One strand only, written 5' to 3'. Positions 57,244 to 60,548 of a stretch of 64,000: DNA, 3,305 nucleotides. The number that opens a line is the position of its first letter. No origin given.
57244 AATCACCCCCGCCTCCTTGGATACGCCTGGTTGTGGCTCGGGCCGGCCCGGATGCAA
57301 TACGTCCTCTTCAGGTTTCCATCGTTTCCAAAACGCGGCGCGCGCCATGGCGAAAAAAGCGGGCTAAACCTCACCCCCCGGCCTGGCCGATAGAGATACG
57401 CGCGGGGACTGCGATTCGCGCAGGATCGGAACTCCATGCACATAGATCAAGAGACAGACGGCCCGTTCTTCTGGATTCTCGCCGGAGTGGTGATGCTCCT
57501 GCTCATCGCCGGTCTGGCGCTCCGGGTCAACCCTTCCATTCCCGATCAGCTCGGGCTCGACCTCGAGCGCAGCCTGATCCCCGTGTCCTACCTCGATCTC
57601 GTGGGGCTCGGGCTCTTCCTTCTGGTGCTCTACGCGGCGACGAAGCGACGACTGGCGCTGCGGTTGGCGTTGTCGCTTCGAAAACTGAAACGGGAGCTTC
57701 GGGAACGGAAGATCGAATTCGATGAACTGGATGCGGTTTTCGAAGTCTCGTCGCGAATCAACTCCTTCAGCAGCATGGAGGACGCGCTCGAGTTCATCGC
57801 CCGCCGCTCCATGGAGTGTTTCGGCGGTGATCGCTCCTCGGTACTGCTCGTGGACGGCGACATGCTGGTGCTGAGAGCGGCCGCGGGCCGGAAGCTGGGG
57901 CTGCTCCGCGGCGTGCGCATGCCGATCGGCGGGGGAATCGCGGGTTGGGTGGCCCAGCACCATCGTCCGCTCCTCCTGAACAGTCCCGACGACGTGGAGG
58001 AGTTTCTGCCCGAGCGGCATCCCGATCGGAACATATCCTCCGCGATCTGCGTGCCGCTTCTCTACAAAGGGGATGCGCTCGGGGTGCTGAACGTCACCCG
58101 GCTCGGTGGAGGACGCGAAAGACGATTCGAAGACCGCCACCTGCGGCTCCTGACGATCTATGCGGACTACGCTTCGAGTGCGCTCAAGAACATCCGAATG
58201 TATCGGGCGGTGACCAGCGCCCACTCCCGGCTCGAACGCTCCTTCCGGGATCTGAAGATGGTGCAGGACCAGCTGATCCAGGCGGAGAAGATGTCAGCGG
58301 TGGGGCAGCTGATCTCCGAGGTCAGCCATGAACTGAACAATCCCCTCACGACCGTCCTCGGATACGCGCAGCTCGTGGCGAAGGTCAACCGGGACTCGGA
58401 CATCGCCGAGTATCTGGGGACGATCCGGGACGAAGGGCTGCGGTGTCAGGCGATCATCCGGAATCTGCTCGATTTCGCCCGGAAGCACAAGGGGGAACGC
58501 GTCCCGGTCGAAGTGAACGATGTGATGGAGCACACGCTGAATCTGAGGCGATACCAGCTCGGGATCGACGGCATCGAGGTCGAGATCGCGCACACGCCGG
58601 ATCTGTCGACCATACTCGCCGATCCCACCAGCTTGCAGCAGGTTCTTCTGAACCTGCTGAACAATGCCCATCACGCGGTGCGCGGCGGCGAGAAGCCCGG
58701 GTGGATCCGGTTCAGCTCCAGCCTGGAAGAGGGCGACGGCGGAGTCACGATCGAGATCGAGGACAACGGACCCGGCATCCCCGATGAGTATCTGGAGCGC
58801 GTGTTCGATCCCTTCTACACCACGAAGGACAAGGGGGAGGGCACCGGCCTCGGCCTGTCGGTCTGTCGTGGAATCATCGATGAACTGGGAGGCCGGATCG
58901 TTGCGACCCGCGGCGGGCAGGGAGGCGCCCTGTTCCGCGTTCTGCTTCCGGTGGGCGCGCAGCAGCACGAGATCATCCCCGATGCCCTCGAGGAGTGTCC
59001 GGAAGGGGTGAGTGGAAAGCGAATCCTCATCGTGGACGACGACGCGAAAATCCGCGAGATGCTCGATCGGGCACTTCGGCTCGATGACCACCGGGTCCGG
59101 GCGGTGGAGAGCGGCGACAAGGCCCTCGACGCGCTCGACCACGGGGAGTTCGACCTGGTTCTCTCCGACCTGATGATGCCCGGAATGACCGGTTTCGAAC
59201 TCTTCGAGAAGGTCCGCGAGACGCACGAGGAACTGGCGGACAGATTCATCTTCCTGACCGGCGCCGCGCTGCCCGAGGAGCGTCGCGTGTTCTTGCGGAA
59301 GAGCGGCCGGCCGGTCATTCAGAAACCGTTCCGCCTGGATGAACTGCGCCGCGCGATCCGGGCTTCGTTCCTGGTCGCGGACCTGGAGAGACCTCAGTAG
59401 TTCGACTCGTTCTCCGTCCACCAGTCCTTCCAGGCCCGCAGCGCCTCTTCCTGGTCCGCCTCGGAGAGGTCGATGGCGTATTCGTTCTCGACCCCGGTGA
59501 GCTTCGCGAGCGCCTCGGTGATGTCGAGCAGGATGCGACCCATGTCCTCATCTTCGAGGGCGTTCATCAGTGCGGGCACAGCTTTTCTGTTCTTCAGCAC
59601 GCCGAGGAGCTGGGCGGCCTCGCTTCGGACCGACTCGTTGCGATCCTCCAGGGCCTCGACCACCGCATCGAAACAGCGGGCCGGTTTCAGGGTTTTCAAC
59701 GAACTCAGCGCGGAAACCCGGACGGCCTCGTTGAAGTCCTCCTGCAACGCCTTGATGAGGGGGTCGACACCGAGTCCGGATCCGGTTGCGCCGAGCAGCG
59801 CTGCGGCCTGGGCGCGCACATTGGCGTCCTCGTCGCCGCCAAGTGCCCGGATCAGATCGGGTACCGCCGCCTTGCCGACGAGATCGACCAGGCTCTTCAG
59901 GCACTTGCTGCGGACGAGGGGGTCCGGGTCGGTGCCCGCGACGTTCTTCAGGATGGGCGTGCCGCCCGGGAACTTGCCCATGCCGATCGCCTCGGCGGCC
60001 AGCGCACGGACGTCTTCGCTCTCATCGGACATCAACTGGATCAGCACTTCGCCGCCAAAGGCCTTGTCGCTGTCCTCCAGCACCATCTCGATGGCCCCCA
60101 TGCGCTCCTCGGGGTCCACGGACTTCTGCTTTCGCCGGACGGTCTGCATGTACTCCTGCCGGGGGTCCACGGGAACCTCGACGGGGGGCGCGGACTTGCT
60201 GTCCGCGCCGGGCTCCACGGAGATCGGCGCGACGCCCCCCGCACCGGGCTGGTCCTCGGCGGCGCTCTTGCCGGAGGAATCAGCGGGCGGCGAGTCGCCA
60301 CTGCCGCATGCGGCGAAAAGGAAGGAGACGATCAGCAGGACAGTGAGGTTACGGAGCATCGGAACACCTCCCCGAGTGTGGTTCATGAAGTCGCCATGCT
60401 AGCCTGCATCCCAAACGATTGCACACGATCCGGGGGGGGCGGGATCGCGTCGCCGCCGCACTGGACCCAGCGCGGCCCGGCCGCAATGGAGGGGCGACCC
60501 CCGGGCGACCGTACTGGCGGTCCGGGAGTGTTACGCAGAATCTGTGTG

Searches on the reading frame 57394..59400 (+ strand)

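Call 74: search_protein_families(library=pfam, proteins=[window:57394-59400:+], max_evalue=0.001)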
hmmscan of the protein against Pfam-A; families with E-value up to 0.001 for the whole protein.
window:57394-59400:+ (668 aa): 7 families
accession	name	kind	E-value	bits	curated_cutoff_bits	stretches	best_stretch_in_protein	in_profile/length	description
PF02518.31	HATPase_c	-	1.9e-28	99.6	26.4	1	410-520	2-109/111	Histidine kinase-, DNA gyrase B-, and HSP90-like ATPase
PF00072.30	Response_reg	-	3.6e-21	75.9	30.2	1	544-656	1-111/111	Response regulator receiver domain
PF13185.12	GAF_2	-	1.6e-17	64.4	28.6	1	127-264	3-135/136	GAF domain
PF00512.31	HisKA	-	1.9e-16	60.3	26.9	1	303-365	2-64/66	His Kinase A (phospho-acceptor) domain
PF01590.32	GAF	-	6.4e-14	53.1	22.4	1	128-264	2-133/133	GAF domain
PF13492.12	GAF_3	-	1.3e-10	42.2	27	1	127-266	1-129/129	GAF domain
PF13581.12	HATPase_c_2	-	0.00031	21.2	27.4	1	422-501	41-113/127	Histidine kinase-like ATPase domain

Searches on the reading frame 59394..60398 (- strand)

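Call 74: search_protein_families(library=pfam, proteins=[window:59394-60398:-], max_evalue=0.001)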
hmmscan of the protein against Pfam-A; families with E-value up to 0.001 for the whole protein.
window:59394-60398:- (334 aa): 6 families
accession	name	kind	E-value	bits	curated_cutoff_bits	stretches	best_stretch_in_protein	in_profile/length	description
PF13646.12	HEAT_2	-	8.9e-29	100.1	27.7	2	117-202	2-87/88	HEAT repeats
PF02985.28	HEAT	-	1.5e-19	68.6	23.5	0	118-139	4-25/31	HEAT repeat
PF03130.22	HEAT_PBS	-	1.8e-10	40.7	20.9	0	257-283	1-27/27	PBS lyase HEAT-like repeat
PF13513.12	HEAT_EZ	-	1.6e-08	35.3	27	0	118-139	32-53/55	HEAT-like repeat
PF00514.29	Arm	-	3.2e-05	24.3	20.6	0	118-139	16-37/41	Armadillo/beta-catenin-like repeat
PF21581.3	SCD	-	0.00084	20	27.5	0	249-275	38-64/75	Stromalin conservative domain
